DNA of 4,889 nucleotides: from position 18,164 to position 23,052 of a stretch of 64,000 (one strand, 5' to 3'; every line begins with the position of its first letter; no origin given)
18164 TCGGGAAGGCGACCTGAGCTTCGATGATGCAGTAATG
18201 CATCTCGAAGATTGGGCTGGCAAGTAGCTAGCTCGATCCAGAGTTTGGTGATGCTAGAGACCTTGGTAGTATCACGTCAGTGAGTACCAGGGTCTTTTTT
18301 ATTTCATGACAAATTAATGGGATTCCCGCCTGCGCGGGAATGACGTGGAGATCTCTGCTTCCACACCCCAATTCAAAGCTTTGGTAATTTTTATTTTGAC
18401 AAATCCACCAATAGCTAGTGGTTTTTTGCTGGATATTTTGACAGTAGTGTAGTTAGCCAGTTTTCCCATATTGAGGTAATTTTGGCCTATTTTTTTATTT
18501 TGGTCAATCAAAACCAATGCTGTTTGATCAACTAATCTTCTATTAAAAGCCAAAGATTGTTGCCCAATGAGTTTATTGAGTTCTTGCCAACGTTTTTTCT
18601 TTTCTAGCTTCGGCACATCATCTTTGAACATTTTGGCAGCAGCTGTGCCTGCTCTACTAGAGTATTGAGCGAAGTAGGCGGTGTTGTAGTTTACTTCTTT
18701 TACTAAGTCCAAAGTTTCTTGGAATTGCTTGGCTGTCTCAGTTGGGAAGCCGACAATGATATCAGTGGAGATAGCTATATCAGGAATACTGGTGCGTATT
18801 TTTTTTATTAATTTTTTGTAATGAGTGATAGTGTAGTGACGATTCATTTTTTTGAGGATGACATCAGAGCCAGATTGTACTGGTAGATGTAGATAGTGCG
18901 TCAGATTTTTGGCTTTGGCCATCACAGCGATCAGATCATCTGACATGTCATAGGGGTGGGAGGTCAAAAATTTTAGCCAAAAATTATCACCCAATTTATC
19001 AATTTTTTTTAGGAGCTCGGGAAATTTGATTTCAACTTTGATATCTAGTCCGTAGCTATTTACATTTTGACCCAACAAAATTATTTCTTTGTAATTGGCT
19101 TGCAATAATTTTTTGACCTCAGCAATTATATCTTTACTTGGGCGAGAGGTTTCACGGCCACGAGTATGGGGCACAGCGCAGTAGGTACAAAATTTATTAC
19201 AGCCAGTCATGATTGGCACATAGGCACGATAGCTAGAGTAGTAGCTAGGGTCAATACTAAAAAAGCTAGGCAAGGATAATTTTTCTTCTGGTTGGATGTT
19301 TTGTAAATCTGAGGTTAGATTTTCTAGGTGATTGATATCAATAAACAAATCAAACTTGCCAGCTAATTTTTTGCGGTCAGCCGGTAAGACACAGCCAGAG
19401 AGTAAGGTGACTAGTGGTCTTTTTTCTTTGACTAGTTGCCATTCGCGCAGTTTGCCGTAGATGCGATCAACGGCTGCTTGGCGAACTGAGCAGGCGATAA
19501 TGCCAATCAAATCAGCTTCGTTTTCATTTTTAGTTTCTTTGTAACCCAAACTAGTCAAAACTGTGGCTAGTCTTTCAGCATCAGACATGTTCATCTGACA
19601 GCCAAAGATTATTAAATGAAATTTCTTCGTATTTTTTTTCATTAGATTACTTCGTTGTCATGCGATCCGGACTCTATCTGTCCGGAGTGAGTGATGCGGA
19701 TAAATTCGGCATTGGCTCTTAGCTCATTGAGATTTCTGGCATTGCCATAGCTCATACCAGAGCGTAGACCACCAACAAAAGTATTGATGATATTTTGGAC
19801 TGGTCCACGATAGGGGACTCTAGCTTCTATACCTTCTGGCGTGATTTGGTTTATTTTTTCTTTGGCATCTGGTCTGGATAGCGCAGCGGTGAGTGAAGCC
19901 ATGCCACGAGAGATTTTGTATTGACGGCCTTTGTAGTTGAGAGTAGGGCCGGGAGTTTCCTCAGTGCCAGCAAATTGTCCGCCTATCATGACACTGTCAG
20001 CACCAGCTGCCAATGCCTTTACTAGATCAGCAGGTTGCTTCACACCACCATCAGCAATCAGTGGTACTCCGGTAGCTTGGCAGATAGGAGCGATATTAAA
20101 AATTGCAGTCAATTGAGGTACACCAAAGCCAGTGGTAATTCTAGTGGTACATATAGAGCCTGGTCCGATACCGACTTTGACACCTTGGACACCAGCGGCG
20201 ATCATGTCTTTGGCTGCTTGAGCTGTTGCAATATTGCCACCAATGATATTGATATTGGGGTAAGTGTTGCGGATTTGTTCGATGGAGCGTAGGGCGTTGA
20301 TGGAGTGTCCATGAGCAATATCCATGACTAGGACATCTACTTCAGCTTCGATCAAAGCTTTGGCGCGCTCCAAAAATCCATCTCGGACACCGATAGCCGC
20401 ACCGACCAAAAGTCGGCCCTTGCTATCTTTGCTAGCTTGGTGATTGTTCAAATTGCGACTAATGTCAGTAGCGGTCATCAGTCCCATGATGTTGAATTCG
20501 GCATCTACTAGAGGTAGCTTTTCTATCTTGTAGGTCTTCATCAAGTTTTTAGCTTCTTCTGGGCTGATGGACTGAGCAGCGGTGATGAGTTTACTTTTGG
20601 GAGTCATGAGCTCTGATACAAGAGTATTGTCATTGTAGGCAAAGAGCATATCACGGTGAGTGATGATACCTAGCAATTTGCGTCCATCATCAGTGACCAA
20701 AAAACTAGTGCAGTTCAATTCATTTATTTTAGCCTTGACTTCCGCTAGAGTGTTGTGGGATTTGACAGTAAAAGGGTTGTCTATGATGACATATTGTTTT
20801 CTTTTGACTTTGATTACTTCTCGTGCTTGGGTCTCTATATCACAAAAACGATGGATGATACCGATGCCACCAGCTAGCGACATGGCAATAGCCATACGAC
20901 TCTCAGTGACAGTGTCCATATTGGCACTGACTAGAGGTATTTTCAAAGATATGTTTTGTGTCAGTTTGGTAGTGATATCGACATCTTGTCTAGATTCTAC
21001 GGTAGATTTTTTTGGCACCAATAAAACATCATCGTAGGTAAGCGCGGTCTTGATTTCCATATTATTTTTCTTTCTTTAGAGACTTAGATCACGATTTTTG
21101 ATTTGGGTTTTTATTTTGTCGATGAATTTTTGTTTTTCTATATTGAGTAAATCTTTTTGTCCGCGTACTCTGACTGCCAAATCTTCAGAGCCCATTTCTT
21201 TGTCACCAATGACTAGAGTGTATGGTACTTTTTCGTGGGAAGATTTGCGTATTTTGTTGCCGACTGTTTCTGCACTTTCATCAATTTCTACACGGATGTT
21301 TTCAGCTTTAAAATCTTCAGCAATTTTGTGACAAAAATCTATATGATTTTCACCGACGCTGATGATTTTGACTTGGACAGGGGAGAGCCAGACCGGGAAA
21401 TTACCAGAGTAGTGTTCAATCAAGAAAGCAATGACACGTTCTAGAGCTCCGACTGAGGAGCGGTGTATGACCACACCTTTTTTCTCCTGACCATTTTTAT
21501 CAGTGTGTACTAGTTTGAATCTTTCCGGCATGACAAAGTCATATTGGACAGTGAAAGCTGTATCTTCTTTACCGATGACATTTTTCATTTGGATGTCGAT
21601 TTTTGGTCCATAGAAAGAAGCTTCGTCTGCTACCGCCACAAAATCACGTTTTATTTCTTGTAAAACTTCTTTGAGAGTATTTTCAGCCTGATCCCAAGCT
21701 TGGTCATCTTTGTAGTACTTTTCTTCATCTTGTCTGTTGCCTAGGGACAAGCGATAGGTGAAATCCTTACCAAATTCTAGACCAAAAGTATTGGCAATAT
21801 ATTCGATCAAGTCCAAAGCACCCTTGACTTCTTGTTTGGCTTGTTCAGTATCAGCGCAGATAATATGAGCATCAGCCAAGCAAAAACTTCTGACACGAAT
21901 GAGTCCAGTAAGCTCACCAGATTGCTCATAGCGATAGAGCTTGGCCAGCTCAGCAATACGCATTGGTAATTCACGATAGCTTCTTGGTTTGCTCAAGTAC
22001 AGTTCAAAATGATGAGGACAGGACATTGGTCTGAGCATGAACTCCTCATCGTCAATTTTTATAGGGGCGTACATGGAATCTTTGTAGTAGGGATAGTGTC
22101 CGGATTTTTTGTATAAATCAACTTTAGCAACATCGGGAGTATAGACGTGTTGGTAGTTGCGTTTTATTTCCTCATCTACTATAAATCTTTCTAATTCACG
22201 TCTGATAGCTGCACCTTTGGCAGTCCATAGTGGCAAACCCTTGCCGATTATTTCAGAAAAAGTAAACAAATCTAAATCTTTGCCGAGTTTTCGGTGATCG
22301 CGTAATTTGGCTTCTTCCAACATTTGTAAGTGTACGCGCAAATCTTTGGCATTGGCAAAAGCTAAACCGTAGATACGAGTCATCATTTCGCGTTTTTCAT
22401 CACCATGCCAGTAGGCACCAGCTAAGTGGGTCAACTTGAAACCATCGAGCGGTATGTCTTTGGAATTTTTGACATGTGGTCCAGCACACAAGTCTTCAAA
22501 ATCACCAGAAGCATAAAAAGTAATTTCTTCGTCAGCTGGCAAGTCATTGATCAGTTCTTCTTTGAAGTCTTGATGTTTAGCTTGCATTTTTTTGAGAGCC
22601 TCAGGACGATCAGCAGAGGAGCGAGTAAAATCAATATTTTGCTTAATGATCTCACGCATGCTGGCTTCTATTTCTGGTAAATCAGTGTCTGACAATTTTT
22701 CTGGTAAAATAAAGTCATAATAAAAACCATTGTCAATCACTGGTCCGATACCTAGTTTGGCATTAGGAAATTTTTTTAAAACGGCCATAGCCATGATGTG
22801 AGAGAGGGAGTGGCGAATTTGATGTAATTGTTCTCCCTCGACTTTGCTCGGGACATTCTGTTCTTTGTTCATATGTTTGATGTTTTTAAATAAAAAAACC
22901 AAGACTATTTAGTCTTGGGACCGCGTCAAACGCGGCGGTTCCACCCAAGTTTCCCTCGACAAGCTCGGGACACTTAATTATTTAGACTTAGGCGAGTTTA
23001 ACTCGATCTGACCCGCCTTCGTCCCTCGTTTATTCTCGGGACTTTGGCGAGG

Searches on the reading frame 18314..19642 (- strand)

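Call 58: search_protein_families(library=pfam, proteins=[window:18314-19642:-], max_evalue=0.0001)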
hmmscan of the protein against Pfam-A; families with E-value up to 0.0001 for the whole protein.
window:18314-19642:- (442 aa): 3 families
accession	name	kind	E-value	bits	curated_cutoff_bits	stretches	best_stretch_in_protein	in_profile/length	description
PF04055.27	Radical_SAM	-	7.7e-27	94.9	29.5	1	142-314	1-166/166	Radical SAM superfamily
PF00919.26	UPF0004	-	1.5e-17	63.9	27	1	7-97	1-90/98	Uncharacterized protein family UPF0004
PF01938.26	TRAM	-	3.8e-05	23.9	21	1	369-430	2-59/61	TRAM domain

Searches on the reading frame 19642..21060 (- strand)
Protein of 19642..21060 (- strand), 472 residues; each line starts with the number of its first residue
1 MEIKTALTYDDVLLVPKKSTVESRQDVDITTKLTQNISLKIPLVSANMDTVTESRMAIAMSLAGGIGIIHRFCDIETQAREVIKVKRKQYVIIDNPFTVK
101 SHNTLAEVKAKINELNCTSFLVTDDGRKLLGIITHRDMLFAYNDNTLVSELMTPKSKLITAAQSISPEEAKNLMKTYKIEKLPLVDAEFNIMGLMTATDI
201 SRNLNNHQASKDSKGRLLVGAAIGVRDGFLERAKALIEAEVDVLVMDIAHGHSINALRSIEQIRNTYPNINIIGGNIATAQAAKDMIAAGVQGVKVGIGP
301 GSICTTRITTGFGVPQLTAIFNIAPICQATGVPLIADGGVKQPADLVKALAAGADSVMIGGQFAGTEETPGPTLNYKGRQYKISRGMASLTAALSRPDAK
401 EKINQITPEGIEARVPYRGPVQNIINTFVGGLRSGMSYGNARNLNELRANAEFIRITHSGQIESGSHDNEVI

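Call 58: search_protein_families(library=pfam, proteins=[window:19642-21060:-], max_evalue=0.0001)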
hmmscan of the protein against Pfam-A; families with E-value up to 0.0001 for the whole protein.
window:19642-21060:- (472 aa): 6 families
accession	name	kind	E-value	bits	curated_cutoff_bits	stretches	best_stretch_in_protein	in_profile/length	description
PF00478.31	IMPDH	-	2.1e-139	464.8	25.6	1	6-467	1-345/345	IMP dehydrogenase / GMP reductase domain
PF00571.33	CBS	-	7.7e-16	58.6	24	2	92-142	5-55/57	CBS domain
PF03060.21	NMO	-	3.9e-09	36.8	28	1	274-375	140-237/331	Nitronate monooxygenase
PF01070.24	FMN_dh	-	4e-08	33.1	24.9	1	258-363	208-305/350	FMN-dependent dehydrogenase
PF01207.24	Dus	-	7.8e-07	28.9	20.4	0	322-360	175-214/311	Dihydrouridine synthase (Dus)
PF00977.27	His_biosynth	-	3e-05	24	23.6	0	326-361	185-220/228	Histidine biosynthesis protein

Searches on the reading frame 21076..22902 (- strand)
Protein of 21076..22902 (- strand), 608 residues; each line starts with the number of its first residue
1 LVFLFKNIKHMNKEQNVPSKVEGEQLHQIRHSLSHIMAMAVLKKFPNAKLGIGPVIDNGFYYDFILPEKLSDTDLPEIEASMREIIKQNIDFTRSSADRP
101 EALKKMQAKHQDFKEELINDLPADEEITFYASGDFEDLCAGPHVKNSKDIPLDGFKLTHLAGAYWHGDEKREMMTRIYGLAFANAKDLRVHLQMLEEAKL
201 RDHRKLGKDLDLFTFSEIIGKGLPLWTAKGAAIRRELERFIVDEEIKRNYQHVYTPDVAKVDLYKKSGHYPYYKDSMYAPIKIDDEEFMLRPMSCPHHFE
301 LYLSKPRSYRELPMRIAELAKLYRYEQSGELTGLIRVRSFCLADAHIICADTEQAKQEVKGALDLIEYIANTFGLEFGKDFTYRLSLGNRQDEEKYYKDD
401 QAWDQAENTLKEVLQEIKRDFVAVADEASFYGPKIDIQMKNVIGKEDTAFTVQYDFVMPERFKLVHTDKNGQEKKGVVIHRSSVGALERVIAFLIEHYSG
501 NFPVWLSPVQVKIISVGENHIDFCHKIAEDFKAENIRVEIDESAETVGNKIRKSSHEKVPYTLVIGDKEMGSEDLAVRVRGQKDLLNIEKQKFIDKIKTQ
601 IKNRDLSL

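Call 92: search_protein_families(library=pfam, proteins=[window:21076-22902:-], max_evalue=0.001)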
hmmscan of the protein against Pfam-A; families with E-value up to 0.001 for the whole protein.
window:21076-22902:- (608 aa): 3 families
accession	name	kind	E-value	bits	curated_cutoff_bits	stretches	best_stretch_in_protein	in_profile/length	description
PF00587.30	tRNA-synt_2b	-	6e-33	114.8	29.3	1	285-498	8-179/179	tRNA synthetase class II core domain (G, H, P, S and T)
PF03129.25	HGTP_anticodon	-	4.2e-19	68.9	21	1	510-599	1-93/94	Anticodon binding domain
PF07973.19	tRNA_SAD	-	2.9e-11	43.6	24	1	127-178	1-44/44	Threonyl and Alanyl tRNA synthetase second additional domain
